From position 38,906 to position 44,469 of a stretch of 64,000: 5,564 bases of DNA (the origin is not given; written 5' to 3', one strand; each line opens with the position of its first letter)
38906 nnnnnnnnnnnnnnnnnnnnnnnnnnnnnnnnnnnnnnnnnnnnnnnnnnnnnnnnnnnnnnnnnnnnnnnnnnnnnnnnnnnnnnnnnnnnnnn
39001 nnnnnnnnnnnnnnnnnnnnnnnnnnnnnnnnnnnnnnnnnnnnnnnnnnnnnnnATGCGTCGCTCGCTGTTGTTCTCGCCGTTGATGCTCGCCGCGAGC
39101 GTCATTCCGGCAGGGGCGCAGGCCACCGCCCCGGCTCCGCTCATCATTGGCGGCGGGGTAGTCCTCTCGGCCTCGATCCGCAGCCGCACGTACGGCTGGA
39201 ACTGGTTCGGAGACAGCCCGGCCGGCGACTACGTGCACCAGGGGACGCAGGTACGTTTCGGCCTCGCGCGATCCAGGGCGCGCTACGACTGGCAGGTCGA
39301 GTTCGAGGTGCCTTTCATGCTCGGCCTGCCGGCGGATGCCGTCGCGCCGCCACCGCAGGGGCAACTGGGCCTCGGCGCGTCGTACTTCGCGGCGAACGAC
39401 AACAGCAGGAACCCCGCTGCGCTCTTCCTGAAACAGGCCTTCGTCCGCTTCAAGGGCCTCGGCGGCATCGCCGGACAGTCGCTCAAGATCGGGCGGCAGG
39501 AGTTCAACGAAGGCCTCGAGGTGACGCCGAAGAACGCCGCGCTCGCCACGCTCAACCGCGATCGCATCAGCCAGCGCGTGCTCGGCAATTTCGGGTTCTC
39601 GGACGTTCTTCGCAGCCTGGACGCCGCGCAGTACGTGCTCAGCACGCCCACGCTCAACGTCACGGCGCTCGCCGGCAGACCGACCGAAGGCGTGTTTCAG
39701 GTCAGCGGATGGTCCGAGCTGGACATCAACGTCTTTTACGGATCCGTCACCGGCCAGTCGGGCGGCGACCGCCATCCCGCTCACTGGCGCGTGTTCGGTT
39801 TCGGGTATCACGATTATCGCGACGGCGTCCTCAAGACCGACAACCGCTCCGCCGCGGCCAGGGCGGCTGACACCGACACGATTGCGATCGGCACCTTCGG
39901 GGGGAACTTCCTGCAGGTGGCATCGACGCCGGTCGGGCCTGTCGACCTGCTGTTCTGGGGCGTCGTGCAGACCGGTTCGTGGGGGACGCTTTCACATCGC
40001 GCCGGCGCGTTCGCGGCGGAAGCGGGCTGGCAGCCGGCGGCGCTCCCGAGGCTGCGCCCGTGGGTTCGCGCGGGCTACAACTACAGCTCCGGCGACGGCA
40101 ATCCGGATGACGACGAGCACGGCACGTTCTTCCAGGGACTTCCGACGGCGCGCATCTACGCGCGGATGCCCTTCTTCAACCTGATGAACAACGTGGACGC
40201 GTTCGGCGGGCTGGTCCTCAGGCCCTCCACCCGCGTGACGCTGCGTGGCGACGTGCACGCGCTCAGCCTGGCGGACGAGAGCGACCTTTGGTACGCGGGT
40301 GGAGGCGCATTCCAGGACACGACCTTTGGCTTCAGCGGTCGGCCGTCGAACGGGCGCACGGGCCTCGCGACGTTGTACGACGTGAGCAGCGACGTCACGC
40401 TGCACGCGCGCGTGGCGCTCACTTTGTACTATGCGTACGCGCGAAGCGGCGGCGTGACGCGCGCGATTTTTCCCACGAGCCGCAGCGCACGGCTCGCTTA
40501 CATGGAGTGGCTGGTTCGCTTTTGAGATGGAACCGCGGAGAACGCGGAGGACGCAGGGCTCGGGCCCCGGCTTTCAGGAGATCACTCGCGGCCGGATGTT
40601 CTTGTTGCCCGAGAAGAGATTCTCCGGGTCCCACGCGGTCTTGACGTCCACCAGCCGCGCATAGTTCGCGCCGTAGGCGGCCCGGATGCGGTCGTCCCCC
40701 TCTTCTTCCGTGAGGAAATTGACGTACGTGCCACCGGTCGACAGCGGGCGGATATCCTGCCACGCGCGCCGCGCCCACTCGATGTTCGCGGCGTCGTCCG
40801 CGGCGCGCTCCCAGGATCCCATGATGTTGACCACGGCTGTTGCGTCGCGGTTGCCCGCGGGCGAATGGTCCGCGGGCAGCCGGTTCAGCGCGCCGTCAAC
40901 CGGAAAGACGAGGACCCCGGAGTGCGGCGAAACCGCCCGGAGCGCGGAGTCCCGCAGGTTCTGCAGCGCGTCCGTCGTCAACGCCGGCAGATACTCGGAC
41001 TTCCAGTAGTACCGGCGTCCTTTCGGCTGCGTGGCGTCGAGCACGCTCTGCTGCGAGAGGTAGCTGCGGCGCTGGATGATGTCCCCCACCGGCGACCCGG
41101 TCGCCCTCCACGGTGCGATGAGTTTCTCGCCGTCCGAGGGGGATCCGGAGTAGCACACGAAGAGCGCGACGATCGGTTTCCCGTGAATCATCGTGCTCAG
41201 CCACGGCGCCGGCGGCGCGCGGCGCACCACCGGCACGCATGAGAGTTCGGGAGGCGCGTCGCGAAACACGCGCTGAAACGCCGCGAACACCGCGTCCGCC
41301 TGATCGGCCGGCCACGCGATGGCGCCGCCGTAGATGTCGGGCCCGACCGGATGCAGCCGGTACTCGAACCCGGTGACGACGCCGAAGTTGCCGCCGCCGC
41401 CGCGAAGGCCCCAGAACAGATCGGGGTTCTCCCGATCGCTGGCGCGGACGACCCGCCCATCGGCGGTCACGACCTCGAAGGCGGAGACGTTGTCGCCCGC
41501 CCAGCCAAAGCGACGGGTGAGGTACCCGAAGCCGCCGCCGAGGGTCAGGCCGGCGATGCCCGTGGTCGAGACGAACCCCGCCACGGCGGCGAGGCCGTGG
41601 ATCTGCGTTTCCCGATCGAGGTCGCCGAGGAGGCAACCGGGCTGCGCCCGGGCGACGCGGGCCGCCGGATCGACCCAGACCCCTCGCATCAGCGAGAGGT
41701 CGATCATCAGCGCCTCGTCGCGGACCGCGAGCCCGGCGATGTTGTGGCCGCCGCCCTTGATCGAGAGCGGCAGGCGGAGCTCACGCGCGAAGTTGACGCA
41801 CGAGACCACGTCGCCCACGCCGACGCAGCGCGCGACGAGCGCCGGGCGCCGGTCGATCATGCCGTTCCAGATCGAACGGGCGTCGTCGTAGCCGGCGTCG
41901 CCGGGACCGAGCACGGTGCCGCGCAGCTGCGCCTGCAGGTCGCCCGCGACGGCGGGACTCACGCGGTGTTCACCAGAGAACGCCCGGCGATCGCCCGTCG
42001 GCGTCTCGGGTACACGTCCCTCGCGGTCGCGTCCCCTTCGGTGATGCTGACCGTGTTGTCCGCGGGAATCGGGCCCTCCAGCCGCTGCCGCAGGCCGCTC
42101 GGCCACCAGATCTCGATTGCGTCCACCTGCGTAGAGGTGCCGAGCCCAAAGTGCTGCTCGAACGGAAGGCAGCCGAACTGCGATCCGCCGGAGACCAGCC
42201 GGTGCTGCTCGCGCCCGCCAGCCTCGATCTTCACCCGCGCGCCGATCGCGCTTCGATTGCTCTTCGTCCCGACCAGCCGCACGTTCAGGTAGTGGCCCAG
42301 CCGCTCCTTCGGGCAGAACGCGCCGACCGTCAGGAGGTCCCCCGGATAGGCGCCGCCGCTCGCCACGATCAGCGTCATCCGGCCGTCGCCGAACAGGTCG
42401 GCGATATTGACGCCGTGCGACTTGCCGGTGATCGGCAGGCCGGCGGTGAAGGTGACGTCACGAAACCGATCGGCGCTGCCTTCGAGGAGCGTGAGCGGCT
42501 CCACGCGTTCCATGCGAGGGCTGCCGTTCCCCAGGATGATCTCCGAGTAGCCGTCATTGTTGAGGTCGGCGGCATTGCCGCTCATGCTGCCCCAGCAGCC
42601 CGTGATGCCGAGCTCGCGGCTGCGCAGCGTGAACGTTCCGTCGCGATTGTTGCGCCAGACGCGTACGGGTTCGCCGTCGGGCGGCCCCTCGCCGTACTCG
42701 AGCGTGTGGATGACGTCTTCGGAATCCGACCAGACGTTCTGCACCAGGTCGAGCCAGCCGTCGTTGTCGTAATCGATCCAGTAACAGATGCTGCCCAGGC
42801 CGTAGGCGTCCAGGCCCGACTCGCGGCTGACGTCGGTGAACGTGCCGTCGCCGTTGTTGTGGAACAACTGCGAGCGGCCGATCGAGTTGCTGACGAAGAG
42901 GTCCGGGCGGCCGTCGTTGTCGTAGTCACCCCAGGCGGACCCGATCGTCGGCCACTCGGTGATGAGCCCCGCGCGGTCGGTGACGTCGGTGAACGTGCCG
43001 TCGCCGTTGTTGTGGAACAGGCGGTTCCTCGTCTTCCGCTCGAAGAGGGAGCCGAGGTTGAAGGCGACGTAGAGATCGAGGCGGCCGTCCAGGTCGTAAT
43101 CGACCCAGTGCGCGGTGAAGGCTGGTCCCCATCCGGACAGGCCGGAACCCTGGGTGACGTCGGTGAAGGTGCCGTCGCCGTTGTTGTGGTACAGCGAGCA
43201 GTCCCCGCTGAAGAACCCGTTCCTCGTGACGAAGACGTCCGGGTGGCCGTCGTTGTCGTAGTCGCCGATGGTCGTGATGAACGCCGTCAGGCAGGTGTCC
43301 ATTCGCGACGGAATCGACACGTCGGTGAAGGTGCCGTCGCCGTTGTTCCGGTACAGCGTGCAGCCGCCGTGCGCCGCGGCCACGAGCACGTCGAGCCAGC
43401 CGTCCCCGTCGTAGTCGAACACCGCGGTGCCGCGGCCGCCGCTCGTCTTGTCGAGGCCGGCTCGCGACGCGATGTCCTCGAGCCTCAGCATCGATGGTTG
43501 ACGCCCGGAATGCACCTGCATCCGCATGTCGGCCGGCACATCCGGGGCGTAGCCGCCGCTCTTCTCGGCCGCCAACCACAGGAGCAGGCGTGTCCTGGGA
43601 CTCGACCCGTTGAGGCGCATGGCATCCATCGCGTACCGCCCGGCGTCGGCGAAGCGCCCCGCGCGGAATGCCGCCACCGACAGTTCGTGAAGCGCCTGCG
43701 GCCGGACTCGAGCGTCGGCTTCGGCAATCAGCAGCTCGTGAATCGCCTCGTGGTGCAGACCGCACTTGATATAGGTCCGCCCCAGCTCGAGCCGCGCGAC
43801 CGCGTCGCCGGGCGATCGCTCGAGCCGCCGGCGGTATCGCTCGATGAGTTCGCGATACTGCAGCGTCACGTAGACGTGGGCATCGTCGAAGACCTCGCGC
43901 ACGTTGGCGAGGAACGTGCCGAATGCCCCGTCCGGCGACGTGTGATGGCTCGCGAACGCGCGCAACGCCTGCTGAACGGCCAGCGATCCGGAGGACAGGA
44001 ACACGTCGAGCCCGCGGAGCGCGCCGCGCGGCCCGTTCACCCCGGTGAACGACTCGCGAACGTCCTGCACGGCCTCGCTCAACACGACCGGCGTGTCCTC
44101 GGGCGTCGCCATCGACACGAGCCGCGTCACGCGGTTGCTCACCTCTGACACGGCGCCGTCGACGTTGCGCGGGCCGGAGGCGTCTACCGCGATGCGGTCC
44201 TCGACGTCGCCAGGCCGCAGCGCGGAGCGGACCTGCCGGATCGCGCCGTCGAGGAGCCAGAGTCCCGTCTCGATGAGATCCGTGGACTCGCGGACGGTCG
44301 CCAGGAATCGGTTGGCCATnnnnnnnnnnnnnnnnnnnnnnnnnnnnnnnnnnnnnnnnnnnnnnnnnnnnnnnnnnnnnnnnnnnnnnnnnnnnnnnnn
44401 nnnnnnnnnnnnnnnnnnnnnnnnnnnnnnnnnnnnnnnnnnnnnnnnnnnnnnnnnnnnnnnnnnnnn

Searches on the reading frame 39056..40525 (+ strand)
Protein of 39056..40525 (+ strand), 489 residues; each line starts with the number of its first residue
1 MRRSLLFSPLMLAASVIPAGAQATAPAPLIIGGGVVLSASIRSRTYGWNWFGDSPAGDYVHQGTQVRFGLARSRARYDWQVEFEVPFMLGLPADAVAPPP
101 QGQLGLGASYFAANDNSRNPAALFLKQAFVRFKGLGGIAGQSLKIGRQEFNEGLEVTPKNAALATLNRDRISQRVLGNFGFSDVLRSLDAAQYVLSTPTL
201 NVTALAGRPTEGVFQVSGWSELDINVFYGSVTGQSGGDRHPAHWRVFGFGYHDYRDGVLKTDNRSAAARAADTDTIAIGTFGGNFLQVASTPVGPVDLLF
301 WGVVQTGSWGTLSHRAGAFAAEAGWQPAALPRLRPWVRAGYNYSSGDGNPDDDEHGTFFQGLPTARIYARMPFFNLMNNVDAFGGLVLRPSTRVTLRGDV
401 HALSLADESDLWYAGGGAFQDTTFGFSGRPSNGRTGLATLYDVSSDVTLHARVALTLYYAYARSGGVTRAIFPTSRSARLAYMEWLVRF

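Call 11: search_protein_families(library=pfam, proteins=[window:39056-40525:+], max_evalue=0.001)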
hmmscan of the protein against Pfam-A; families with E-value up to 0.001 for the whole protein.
window:39056-40525:+ (489 aa): 1 family
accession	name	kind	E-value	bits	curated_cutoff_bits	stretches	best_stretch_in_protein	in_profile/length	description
PF13372.12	Alginate_exp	-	1.9e-17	63.6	25.2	1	121-470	74-383/395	Alginate export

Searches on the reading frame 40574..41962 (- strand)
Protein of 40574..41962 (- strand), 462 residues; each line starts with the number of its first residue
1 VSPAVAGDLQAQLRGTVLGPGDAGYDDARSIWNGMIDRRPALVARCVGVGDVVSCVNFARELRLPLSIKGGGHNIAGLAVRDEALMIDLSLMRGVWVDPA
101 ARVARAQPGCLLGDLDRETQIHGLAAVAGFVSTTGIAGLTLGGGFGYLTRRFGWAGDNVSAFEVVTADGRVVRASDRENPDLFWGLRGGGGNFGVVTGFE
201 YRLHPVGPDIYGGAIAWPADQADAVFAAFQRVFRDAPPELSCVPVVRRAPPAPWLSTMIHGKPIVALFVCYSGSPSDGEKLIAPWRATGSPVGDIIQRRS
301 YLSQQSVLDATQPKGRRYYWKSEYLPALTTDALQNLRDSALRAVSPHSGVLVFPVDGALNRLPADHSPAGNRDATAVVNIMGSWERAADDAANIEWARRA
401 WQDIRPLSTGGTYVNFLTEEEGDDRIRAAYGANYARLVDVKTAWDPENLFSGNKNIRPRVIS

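Call 7: search_protein_families(library=pfam, proteins=[window:40574-41962:-], max_evalue=0.01)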
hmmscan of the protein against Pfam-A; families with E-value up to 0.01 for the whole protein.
window:40574-41962:- (462 aa): 2 families
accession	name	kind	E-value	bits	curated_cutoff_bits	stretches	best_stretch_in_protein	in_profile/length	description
PF01565.28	FAD_binding_4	-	1e-28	100.2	26.4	1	40-175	1-139/139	FAD binding domain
PF08031.17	BBE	-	3.5e-13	49.8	20.6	1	412-457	1-45/45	Berberine and berberine like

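Call 10: search_protein_families(library=ncbifam, proteins=[window:40574-41962:-], max_evalue=0.01)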
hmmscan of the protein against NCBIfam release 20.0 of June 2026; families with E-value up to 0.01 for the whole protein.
window:40574-41962:- (462 aa): 6 families
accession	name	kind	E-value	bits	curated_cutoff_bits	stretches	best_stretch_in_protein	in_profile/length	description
NF041226.1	BagK_FevA1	equivalog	2.1e-71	240.7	800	1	3-460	4-451/453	bagremycin/ferroverdin biosynthesis FAD-dependent oxygenase BagK/FevA1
NF041227.1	BagG_FevA2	exception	1.8e-67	228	850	1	4-459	10-454/455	bagremycin/ferroverdin biosynthesis FAD-dependent oxygenase BagG/FevA2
TIGR01678.1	FAD_lactone_ox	subfamily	5.9e-08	32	396.8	1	33-197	8-172/438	sugar 1,4-lactone oxidase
TIGR01679.1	bact_FAD_ox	subfamily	7.4e-08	31.7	292.25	1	31-197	3-166/419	FAD-linked oxidoreductase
TIGR00387.1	glcD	equivalog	8e-07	28.2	567.9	1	52-182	10-149/413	glycolate oxidase subunit GlcD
NF008408.0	PRK11230.1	equivalog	0.00013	20.6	897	1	39-205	55-229/499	glycolate oxidase subunit GlcD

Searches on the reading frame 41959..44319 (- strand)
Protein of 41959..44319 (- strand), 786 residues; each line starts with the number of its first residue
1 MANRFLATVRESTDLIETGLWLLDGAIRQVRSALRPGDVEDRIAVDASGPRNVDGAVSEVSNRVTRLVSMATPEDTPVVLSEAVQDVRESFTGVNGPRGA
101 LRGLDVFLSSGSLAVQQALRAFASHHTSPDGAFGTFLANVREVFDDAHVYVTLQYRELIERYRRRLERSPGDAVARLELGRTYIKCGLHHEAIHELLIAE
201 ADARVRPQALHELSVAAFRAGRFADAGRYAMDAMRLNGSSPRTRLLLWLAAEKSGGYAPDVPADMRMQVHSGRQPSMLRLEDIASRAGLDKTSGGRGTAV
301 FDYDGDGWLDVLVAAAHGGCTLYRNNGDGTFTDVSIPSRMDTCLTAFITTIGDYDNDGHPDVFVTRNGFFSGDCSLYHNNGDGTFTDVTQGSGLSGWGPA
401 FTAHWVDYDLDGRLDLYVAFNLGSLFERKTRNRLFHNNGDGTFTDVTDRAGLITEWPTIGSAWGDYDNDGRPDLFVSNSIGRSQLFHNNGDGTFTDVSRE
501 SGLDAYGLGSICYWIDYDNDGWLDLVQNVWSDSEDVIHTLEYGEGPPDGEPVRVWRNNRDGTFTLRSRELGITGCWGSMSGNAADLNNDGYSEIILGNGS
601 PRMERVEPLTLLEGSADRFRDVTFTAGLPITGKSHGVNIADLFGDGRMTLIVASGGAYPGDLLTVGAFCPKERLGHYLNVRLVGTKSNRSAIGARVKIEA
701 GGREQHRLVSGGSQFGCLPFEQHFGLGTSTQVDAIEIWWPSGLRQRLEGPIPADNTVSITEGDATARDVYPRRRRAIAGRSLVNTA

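Call 7: search_protein_families(library=pfam, proteins=[window:41959-44319:-], max_evalue=0.01)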
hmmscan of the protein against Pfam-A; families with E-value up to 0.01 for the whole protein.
window:41959-44319:- (786 aa): 6 families
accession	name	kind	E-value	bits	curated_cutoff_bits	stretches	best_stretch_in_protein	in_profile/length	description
PF13517.12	FG-GAP_3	-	2.1e-54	182.4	26.9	5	302-364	1-61/61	FG-GAP-like repeat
PF01839.29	FG-GAP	-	1.9e-16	60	22.1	1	296-329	3-32/37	FG-GAP repeat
PF07593.17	UnbV_ASPIC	-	3e-14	53.1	23.4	1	691-751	1-62/68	ASPIC and UnbV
PF13428.12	TPR_14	-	0.0033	18.4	23.5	0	154-181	16-43/44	Tetratricopeptide repeat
PF14559.12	TPR_19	-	0.0037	18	25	0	160-204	12-56/68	Tetratricopeptide repeat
PF16743.10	PliI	-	0.0057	16.8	27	0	624-672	47-97/123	Periplasmic lysozyme inhibitor of I-type lysozyme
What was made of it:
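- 41959..44319 (-): CRTAC1-A: 786-aa signal-less protein. N-terminal helical domain (~1-150), TPR (~155-265), FG-GAP beta-propeller, UnbV_ASPIC domain. Near-invariant C186 and C717. Pfam (call 7).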

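Call 10: search_protein_families(library=ncbifam, proteins=[window:41959-44319:-], max_evalue=0.01)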
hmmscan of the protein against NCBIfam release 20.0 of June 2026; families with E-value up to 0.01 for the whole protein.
window:41959-44319:- (786 aa): 0 families

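Call 21: search_solved_structures(query=window:41959-44319:-, max_evalue=0.001)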
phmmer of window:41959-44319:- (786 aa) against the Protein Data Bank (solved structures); distinct sequences matched with E-value up to 0.001: 20.
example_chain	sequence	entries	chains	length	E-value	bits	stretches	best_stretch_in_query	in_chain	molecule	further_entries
9qhb_A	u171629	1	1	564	7.1e-23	83.8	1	151-257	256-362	Engineered tetratricopeptide repeat protein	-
8bu0_A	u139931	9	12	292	5e-16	61.2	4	152-253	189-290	Consensus tetratricopeptide repeat protein | Crystal structure of an 8-repeat consensus TPR superhelix with Zinc. | Monomer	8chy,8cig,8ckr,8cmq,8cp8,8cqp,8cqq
9etn_A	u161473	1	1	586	1.6e-14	56.2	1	294-743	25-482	Cartilage acidic protein 1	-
9qhc_A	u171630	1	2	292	3.3e-12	48.5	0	153-254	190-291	Engineered tetratricopeptide repeat protein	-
9gzg_A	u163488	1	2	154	1.7e-08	36.3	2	155-255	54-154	Engineered CTPR protein with glutamic acids for conductivity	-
2fo7_A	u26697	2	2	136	2e-06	29.4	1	151-255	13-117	SYNTHETIC CONSENSUS TPR PROTEIN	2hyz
8ch0_A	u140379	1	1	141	2.1e-06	29.4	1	150-257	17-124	Consensus tetratricopeptide repeat protein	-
6vfj_B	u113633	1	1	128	2e-05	26.1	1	150-240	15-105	I53_dn5B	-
1na0_A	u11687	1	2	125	2.2e-05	26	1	150-254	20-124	designed protein CTPR3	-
6v8e_A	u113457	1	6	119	3.5e-05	25.3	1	150-254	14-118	Designed protein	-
7ceb_A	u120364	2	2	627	4.1e-05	25.1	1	282-425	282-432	Integrin alpha-6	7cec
6vl6_B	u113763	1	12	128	7.1e-05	24.3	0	150-223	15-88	T33_dn2B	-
6vfi_B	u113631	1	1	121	9.4e-05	23.9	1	150-240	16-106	O43_dn18B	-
7obi_A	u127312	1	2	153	0.0001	23.8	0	154-196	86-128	CTPR-rv4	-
6vfh_A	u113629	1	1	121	0.00015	23.2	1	150-241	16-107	T33_dn10A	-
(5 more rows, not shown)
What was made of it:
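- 41959..44319 (-): PDB sequence hits to consensus TPR proteins (7e-23) and human CRTAC1 9etn (1.6e-14, residues 294-743) (call 21).
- On TPR proteins: The PDB consensus-TPR match is 7e-23 over residues 151-257 (call 21).
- Closest known: CRTAC1 / ASPIC / UnbV family. Same: Sequence match to human CRTAC1 over residues 294-743 (calls 7, 21).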

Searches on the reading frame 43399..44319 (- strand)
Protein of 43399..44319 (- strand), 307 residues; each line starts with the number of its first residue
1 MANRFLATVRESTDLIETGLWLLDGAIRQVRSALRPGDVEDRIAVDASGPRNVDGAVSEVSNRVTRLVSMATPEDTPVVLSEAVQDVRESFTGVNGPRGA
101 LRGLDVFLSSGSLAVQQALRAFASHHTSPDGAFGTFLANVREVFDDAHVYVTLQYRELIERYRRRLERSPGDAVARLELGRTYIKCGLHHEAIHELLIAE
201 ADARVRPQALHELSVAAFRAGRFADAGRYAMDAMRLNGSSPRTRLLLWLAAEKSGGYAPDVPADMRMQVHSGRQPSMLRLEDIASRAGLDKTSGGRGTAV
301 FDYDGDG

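Call 35: find_homologous_proteins(query=window:43399-44319:-, max_evalue=0.001)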
Query seq(307 aa) (307 aa): 10 proteins with E <= 0.001 among 8000 candidates.
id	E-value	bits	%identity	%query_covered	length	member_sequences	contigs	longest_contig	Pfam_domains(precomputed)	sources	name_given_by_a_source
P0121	2.3e-131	456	69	100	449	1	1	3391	PF01839.30,PF13517.13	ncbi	-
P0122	1.5e-119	417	65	100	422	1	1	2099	PF01839.30,PF14559.13,PF13517.13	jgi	jgi:hypothetical protein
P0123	6.3e-75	271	67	59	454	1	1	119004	PF01839.30,PF14559.13,PF13517.13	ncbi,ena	-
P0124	8.1e-63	231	69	53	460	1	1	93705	PF13517.13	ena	-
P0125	1.0e-57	214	40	96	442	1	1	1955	PF01839.30,PF14559.13,PF13517.13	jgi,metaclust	metaclust:\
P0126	7.4e-49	185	48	72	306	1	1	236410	PF14559.13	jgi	jgi:hypothetical protein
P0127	4.3e-46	176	37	100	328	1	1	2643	PF14559.13,PF13414.13,PF13371.13,PF00515.35,PF12895.14,PF13432.13,PF07719.24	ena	-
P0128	1.6e-45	174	41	83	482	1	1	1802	PF01839.30,PF13517.13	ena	-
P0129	3.0e-39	153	48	55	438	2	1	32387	PF01839.30,PF14559.13,PF13517.13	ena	-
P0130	7.0e-18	83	56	29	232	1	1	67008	-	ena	-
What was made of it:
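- Tried and rejected: Homologue search with the first 307 aa of CRTAC1-A (call 35).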

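Call 57: predict_structure(alignment_id=A3)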
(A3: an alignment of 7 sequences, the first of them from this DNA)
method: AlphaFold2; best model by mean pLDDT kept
length: 295 residues; sequences in the alignment: 7
mean_pLDDT: 60.3   pTM: 0.48
mean pLDDT of the five models: 60.3, 59.3, 57.2, 57.0, 56.7
residues with pLDDT >= 90: 53; 70-90: 58; 50-70: 35; < 50: 149
segments of 3 or more residues with pLDDT < 50: 1-50, 52-62, 64-69, 71-73, 75-77, 93-153, 270-278, 292-295
pLDDT, mean of each block of 10 residues (from residue 1): 33 37 42 38 38 47 49 49 54 44 44 42 37 38 39 65 93 94 79 94 94 88 89 87 85 83 76 45 57 37
secondary structure, 60 per line:
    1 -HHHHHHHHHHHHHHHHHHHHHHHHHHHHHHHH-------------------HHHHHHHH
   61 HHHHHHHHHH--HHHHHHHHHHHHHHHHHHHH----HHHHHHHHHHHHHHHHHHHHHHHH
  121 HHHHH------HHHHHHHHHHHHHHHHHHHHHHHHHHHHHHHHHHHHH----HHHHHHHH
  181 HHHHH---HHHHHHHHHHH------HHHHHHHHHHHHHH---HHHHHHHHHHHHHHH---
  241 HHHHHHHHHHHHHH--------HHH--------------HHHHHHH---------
elements in order: H2-33 H53-70 H73-92 H97-125 H132-168 H173-185 H189-199 H206-219 H223-237 H241-254 H280-286
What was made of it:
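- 41959..44319 (-): AF2 model of residues 1-295 (call 57).
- On TPR proteins: AF2 gives confident paired helices at 155-254 (call 57).
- The N-terminal domain model is of low confidence (call 57).
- Tried and rejected: AF2 model of the CRTAC1-A N-terminal region from 7 sequences (call 57).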

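Call 60: find_related_loci(query=A3, collection=metagenome_contigs, flank=6000)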
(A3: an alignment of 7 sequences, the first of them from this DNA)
Query A3 (295 aa) in metagenome_contigs; peptide patterns used: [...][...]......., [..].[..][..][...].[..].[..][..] (x = any residue, [..] = any of these).
179 stretches matched a pattern; 60 encode a relative of the query (tblastn E <= 1e-3); 60 distinct loci.
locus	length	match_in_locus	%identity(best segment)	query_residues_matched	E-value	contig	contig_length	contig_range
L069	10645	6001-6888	71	1-295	3e-135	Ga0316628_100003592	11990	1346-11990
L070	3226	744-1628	69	1-295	3e-137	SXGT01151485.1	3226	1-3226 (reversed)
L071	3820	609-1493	65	1-295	9e-126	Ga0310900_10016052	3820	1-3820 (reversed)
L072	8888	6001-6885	65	1-295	2e-123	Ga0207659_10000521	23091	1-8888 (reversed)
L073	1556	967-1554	60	1-195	9e-77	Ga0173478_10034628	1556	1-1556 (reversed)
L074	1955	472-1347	39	12-295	1e-58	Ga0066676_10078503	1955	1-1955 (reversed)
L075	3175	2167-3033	39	15-295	1e-56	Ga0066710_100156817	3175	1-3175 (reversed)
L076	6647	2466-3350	41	9-295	1e-55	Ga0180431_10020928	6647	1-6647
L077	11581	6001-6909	38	1-295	7e-54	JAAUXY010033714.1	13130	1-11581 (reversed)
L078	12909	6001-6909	36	1-295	3e-53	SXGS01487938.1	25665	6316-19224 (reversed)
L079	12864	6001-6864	39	15-295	5e-53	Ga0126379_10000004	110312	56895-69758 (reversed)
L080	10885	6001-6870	38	4-295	3e-52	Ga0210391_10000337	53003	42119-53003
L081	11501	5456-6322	38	15-295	4e-52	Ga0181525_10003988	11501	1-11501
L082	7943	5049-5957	33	1-295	5e-52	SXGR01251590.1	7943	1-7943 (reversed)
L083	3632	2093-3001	39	1-295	2e-51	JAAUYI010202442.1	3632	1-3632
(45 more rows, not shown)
